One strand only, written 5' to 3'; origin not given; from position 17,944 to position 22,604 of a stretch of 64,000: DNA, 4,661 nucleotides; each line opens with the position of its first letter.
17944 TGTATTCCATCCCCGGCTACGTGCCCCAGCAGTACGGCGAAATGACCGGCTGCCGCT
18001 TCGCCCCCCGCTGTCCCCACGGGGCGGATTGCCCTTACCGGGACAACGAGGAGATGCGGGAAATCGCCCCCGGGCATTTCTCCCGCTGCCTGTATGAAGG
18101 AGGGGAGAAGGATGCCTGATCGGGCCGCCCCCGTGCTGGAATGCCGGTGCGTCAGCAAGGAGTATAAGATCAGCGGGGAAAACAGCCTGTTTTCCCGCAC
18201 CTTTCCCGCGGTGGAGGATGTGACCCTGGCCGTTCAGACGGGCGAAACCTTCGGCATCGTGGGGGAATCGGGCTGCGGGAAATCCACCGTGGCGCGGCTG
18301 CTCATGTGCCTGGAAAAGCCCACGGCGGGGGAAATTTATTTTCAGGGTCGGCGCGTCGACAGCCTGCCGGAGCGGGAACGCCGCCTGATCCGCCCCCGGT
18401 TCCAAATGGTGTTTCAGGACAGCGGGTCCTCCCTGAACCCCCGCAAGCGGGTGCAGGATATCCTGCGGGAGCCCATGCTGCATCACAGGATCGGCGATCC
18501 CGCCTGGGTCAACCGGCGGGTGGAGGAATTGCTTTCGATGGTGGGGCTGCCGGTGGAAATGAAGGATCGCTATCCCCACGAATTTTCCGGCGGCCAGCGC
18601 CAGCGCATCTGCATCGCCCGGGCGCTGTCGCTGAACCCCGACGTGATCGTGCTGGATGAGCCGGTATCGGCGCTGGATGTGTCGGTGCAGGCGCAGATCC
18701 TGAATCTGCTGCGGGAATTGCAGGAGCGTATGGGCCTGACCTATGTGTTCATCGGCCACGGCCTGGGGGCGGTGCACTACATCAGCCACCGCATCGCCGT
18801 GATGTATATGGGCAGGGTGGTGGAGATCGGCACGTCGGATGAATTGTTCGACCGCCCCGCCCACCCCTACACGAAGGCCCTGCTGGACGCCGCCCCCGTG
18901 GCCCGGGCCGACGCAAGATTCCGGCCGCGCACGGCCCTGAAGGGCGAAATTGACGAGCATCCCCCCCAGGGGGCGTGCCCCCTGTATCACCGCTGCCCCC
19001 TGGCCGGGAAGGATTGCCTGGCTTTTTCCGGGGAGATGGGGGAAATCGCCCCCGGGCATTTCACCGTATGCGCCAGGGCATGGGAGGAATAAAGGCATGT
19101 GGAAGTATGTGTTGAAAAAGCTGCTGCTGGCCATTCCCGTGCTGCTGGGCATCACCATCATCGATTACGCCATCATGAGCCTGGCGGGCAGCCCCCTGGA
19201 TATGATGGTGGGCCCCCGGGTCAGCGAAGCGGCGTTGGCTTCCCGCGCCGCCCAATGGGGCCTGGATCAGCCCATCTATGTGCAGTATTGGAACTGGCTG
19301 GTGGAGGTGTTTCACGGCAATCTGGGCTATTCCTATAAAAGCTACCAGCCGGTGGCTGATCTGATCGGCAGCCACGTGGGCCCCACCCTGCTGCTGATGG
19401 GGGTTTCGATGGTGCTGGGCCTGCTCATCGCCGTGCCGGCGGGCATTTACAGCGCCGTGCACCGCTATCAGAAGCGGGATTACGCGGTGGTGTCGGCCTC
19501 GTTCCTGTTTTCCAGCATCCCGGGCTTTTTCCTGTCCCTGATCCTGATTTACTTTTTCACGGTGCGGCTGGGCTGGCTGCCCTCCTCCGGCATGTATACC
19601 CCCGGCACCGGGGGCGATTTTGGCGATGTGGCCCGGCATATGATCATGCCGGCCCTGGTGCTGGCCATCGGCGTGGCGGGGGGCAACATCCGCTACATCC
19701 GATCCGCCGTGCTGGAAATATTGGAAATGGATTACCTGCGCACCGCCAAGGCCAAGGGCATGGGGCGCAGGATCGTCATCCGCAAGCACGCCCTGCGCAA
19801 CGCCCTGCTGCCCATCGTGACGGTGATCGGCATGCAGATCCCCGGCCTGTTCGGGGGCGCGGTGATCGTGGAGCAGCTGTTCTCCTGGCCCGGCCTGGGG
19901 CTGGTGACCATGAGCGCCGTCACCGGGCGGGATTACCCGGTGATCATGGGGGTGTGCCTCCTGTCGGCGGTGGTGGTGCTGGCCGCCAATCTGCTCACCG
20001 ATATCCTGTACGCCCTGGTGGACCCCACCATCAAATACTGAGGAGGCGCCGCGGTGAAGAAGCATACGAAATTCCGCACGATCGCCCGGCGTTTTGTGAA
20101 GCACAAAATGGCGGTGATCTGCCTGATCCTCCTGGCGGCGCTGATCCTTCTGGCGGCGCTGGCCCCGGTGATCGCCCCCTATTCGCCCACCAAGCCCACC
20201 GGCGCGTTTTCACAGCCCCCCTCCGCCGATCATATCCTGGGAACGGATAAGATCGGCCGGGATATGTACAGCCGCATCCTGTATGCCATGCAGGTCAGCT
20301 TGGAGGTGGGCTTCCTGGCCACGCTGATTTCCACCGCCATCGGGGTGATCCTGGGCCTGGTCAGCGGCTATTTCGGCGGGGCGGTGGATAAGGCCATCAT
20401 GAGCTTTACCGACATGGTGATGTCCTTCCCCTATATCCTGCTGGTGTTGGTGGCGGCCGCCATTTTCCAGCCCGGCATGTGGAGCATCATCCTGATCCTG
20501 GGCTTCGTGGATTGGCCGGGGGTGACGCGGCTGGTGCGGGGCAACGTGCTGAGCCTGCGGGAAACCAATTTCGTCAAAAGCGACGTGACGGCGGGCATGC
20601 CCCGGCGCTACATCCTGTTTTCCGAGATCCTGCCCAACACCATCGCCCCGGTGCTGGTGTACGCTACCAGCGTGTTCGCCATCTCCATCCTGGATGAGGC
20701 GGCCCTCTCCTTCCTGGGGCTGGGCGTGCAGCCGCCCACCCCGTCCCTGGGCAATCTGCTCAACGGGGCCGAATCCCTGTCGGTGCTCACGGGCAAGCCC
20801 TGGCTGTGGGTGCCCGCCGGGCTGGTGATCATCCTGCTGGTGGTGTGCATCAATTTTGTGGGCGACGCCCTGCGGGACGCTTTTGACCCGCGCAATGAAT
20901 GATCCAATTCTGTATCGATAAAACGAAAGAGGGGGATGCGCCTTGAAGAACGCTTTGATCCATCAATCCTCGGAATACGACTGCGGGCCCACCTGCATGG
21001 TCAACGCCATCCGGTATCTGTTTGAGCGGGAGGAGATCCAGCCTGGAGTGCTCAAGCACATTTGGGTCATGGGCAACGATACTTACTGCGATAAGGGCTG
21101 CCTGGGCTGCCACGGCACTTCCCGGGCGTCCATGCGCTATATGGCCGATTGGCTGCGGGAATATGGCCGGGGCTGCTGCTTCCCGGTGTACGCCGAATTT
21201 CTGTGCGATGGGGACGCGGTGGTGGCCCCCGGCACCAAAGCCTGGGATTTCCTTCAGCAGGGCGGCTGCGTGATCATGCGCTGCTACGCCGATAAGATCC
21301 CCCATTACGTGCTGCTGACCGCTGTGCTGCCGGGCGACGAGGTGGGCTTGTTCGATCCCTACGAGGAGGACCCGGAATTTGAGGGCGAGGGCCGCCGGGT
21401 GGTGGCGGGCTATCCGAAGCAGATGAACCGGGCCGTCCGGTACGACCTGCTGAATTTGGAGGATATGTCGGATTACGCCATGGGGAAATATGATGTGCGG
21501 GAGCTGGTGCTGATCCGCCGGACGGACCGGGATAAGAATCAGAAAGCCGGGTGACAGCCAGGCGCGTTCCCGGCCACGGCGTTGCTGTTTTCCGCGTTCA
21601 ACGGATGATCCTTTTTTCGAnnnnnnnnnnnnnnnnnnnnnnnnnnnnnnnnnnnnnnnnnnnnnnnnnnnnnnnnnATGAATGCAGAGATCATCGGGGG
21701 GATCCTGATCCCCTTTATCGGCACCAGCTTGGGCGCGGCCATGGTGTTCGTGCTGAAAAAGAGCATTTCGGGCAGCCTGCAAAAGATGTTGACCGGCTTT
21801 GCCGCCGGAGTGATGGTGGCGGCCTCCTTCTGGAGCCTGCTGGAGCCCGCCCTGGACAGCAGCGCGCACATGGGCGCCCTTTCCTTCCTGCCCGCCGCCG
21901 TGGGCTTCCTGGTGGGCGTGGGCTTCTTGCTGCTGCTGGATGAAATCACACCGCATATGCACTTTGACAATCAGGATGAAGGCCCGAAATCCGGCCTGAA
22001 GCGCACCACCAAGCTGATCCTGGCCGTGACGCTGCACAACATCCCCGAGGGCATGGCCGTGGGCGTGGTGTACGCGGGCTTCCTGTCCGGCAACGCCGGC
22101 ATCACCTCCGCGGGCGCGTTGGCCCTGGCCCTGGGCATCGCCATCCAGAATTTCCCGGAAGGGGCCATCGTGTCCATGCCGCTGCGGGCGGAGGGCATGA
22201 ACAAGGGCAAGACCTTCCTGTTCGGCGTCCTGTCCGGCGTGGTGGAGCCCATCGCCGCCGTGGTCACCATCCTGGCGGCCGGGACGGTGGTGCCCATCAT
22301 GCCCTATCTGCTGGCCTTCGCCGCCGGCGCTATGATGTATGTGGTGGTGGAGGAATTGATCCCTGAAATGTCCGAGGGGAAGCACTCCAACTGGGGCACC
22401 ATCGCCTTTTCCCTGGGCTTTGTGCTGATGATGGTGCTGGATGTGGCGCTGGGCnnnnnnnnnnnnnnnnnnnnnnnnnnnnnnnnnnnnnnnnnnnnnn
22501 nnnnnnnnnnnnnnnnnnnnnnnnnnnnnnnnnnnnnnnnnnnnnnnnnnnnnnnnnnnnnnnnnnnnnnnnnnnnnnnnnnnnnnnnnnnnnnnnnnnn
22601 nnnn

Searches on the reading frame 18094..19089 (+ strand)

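Call 6: search_protein_families(library=pfam, proteins=[window:18094-19089:+], max_evalue=0.001)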
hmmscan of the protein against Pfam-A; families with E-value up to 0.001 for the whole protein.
window:18094-19089:+ (332 aa): 5 families
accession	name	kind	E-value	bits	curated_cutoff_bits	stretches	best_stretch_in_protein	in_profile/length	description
PF00005.33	ABC_tran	-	8e-34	117.6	25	1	41-191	2-136/137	ABC transporter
PF08352.17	oligo_HPY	-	8e-15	55.4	27.1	1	243-308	1-65/65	Oligopeptide/dipeptide transporter, C-terminal region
PF13304.12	AAA_21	-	8.1e-06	26.5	27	1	159-211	233-288/304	AAA domain, putative AbiEii toxin, Type IV TA system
PF13401.12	AAA_22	-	2.2e-05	25.2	27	1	55-222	10-123/130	AAA domain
PF02463.25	SMC_N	-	0.00071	19.5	40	0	52-213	26-190/220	RecF/RecN/SMC N terminal domain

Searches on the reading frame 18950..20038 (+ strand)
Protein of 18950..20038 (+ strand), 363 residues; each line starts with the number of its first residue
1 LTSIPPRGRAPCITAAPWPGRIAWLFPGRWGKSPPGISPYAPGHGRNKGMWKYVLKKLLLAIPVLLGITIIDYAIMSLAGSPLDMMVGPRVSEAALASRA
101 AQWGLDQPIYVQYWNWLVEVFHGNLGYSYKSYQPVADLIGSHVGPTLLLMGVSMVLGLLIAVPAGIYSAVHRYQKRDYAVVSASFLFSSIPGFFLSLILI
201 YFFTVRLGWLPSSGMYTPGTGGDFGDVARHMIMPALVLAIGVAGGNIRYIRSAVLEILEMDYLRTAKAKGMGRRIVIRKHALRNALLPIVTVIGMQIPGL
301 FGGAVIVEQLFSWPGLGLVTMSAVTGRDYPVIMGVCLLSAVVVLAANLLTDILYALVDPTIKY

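Call 6: search_protein_families(library=pfam, proteins=[window:18950-20038:+], max_evalue=0.001)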
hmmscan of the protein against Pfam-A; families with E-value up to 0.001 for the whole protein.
window:18950-20038:+ (363 aa): 2 families
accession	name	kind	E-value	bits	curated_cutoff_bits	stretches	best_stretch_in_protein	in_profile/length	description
PF00528.27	BPD_transp_1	-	2.4e-42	145.2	26.4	1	161-362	1-183/184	Binding-protein-dependent transport system inner membrane component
PF19300.4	BPD_transp_1_N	-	1.1e-08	35.6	23.8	1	50-124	1-76/114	Binding-prot-dependent transport system membrane comp, N-term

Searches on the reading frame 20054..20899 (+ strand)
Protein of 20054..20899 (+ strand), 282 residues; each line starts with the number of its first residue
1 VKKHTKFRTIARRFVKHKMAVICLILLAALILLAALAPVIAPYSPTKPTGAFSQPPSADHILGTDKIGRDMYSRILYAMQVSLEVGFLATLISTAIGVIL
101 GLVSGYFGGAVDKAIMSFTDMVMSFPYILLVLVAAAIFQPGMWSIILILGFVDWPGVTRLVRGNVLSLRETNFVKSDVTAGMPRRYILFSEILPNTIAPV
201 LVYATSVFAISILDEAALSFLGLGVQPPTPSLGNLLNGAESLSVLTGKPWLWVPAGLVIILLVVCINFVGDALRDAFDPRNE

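Call 6: search_protein_families(library=pfam, proteins=[window:20054-20899:+], max_evalue=0.001)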
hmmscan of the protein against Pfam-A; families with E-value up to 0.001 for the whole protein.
window:20054-20899:+ (282 aa): 2 families
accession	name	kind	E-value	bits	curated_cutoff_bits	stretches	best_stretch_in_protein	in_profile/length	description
PF00528.27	BPD_transp_1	-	4.3e-29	102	26.4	1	97-280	1-181/184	Binding-protein-dependent transport system inner membrane component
PF12911.12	OppC_N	-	1.2e-13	51.2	23.9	1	7-56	3-53/53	N-terminal TM domain of oligopeptide transport permease C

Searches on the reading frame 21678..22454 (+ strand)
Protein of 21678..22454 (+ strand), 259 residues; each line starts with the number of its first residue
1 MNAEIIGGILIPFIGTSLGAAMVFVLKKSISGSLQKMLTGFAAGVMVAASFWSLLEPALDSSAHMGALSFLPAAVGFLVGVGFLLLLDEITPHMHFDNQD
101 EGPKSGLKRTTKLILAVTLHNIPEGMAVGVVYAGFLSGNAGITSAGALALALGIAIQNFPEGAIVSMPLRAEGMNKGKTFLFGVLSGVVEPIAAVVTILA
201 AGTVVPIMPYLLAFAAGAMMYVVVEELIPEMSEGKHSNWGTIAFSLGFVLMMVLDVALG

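Call 6: search_protein_families(library=pfam, proteins=[window:21678-22454:+], max_evalue=0.001)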
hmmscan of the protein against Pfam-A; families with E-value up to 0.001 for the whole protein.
window:21678-22454:+ (259 aa): 1 family
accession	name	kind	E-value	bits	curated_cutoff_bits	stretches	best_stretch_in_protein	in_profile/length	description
PF02535.28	Zip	-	1.5e-23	84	35.1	2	109-254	177-322/323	ZIP Zinc transporter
